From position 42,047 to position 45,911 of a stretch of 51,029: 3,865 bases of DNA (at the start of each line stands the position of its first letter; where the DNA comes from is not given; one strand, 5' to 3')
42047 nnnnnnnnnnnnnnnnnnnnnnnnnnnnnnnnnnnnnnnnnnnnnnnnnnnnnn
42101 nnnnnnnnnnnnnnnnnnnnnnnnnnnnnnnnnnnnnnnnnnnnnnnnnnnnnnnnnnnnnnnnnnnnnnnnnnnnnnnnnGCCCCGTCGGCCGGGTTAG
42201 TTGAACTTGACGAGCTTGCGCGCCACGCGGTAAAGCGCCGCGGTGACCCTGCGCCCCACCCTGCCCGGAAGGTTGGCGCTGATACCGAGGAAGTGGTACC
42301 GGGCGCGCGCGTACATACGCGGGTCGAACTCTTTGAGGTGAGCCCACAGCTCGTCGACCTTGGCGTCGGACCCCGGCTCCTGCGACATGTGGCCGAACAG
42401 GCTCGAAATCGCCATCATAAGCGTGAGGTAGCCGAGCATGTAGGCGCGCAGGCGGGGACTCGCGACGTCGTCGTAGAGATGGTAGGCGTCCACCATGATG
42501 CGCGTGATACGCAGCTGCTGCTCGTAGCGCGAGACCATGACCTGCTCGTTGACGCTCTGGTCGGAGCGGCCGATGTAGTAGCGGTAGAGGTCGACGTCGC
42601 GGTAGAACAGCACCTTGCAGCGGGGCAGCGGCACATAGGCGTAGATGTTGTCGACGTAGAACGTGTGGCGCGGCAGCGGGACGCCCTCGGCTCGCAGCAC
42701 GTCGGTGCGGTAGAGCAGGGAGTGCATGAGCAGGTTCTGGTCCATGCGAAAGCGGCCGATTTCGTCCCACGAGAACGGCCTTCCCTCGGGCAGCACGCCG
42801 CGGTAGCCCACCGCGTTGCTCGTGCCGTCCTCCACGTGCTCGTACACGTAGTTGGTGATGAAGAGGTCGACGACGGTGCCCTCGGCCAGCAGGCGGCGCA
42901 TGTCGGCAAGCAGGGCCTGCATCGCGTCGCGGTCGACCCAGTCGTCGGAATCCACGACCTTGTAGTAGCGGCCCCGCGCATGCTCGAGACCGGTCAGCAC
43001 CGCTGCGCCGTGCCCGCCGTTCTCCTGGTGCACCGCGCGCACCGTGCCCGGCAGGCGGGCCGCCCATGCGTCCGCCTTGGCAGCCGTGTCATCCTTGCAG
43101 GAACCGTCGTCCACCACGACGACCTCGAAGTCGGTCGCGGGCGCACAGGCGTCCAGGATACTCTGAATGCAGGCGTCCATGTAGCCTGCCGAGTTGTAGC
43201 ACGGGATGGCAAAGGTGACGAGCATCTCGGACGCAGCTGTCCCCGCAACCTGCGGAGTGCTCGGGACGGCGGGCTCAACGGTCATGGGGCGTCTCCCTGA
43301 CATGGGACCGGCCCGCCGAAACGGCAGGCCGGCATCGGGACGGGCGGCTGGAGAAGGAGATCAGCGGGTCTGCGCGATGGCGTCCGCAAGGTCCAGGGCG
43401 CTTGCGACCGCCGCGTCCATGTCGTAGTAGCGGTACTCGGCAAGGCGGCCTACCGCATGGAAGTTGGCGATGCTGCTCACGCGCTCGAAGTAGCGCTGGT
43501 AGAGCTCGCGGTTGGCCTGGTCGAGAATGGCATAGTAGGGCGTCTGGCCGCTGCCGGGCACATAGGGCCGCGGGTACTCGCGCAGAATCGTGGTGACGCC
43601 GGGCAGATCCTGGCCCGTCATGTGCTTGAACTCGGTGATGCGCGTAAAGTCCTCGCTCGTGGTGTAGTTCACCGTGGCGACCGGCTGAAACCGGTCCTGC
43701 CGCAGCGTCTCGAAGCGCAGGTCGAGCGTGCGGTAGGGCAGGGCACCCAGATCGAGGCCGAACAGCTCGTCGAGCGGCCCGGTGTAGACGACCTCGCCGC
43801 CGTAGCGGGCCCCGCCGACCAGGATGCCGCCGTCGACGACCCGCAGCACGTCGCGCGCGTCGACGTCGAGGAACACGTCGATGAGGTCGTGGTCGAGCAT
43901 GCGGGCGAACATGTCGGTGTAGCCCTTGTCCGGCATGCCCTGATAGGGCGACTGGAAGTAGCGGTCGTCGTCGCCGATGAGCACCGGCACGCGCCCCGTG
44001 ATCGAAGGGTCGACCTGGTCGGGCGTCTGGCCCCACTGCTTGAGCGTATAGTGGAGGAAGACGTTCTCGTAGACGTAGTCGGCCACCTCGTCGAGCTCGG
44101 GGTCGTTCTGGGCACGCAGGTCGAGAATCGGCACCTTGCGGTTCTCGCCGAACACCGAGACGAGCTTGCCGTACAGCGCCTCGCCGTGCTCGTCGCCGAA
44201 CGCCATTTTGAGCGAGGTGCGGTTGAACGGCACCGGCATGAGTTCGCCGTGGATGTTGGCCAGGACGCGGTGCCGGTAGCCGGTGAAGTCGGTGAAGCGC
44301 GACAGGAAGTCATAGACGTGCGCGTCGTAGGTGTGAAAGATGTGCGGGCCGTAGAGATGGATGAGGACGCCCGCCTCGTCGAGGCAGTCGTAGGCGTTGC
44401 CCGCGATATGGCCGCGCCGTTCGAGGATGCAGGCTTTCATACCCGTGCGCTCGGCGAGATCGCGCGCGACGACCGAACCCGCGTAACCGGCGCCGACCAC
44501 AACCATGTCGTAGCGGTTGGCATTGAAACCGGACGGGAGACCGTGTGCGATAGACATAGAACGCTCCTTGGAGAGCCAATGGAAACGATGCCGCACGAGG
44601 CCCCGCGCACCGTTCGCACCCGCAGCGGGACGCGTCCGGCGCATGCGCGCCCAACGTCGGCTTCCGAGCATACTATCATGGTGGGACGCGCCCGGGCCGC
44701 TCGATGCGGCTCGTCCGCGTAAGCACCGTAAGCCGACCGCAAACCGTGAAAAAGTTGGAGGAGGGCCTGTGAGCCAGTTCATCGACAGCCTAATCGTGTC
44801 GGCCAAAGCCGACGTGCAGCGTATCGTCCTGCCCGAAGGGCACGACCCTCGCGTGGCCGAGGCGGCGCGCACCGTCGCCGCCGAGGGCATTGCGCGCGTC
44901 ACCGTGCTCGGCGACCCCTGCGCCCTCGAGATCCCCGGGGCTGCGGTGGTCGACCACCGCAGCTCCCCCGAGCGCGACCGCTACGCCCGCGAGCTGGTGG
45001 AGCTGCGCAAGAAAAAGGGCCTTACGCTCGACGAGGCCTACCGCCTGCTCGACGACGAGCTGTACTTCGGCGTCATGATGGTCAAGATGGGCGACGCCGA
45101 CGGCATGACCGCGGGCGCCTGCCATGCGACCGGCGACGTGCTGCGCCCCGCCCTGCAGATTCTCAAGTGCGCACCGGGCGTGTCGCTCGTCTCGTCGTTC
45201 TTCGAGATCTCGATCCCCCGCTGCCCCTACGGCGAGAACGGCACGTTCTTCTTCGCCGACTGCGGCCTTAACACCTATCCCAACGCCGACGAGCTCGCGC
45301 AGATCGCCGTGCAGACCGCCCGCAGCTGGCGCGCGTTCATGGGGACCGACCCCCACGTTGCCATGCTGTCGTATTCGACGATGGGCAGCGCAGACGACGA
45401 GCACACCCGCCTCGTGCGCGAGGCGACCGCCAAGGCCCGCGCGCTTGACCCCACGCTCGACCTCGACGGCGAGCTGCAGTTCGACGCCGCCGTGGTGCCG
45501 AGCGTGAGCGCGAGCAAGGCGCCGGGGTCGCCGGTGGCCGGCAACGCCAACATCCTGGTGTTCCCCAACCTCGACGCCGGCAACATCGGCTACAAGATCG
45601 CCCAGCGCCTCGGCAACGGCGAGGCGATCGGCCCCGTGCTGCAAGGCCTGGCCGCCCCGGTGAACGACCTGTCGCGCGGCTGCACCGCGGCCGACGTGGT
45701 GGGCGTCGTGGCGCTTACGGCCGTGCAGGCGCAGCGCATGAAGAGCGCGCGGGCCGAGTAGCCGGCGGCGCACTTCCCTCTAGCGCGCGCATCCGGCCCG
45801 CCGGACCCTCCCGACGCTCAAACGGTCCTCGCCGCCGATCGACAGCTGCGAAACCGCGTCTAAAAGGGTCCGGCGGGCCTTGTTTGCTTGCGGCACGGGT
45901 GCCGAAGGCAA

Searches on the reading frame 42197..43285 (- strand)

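Call 78: search_protein_families(library=pfam, proteins=[window:42197-43285:-], max_evalue=0.00001)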
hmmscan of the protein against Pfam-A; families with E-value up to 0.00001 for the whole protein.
window:42197-43285:- (362 aa): 2 families
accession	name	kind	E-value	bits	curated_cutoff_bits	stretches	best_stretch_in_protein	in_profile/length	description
PF00535.33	Glycos_transf_2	-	3.2e-26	92.7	23.3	1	25-148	2-122/168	Glycosyl transferase family 2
PF13641.12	Glyco_tranf_2_3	-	1e-10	42.5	27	1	23-126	3-108/230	Glycosyltransferase like family 2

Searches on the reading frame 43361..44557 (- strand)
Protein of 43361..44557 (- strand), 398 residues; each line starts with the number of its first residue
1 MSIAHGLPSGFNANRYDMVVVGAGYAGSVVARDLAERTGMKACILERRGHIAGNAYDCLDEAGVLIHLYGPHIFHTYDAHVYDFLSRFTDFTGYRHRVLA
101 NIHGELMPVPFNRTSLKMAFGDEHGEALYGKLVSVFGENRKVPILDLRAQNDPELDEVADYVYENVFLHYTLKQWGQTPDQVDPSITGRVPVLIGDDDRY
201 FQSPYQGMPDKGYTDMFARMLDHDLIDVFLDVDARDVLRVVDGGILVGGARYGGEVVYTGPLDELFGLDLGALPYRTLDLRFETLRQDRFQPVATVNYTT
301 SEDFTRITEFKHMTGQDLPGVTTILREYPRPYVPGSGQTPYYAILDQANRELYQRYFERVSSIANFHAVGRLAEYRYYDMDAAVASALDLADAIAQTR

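Call 78: search_protein_families(library=pfam, proteins=[window:43361-44557:-], max_evalue=0.00001)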
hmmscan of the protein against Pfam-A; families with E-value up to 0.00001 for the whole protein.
window:43361-44557:- (398 aa): 3 families
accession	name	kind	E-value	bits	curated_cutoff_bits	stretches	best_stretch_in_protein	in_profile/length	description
PF03275.19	GLF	-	9e-65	218.6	26.3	1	166-377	2-203/203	UDP-galactopyranose mutase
PF13450.12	NAD_binding_8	-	7.1e-14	52.3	21.9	1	20-88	1-68/68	NAD(P)-binding Rossmann-like domain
PF01266.30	DAO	-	8.4e-06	26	27.9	0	17-53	1-37/353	FAD dependent oxidoreductase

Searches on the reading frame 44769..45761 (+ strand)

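Call 78: search_protein_families(library=pfam, proteins=[window:44769-45761:+], max_evalue=0.00001)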
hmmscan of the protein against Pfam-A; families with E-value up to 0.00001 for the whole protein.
window:44769-45761:+ (330 aa): 1 family
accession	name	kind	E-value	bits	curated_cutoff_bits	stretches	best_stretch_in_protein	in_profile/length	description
PF01515.24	PTA_PTB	-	2.1e-114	382.7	24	1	4-318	2-319/319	Phosphate acetyl/butaryl transferase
